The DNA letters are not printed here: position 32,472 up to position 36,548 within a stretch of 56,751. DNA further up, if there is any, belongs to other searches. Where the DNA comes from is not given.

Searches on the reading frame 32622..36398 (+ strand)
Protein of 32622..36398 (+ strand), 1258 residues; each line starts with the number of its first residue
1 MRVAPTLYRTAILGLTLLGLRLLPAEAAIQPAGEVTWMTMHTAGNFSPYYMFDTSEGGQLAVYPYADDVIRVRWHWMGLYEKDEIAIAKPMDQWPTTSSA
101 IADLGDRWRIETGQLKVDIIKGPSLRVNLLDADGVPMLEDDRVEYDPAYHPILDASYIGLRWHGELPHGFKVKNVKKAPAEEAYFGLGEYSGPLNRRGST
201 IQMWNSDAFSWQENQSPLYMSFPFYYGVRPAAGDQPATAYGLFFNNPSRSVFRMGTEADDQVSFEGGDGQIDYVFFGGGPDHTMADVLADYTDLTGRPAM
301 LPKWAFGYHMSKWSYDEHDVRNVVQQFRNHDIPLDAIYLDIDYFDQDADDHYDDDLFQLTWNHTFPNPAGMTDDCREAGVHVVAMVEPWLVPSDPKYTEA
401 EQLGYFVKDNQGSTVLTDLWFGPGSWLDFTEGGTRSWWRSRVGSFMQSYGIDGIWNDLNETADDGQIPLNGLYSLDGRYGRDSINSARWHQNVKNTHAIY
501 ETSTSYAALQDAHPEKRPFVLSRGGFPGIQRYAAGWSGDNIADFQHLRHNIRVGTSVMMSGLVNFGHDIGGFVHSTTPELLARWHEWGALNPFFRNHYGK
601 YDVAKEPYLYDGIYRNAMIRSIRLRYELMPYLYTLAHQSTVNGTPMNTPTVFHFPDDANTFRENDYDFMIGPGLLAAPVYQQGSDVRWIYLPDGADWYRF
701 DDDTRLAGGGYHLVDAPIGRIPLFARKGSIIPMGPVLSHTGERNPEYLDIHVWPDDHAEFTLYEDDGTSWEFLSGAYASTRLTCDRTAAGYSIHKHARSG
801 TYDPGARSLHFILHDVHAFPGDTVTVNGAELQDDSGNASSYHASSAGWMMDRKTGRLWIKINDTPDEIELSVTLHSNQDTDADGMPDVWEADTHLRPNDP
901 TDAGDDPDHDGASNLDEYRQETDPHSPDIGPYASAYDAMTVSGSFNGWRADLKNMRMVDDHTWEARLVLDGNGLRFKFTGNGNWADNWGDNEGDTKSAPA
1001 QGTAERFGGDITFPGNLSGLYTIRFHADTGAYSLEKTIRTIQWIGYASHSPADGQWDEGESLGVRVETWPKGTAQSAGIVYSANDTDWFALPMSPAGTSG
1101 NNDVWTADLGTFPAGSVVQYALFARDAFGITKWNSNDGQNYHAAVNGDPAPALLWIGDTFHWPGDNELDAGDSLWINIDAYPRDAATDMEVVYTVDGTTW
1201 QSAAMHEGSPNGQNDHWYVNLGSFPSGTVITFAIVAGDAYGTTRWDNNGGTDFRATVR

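Call 24: search_protein_families(library=pfam, proteins=[window:32622-36398:+], max_evalue=0.001)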
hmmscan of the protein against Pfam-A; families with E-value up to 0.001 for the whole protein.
window:32622-36398:+ (1258 aa): 5 families
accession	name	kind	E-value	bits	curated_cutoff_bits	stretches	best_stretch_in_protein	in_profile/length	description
PF01055.32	Glyco_hydro_31_2nd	-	4.3e-96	322.5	23.5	1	298-635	1-328/328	Glycosyl hydrolases family 31 TIM-barrel domain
PF13802.12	Gal_mutarotas_2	-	8.9e-29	101.5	27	1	60-252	2-183/184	Glycosyl hydrolase 31 N-terminal galactose mutarotase-like domain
PF21365.3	Glyco_hydro_31_3rd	-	6.8e-22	78.2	24.4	1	643-731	1-87/87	Glycosyl hydrolase family 31 C-terminal domain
PF17137.9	DUF5110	-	1.2e-15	57.8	27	1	748-815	2-70/71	Domain of unknown function (DUF5110)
PF00686.25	CBM_20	-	0.00079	19.6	23.3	0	1090-1142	35-86/97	Starch binding domain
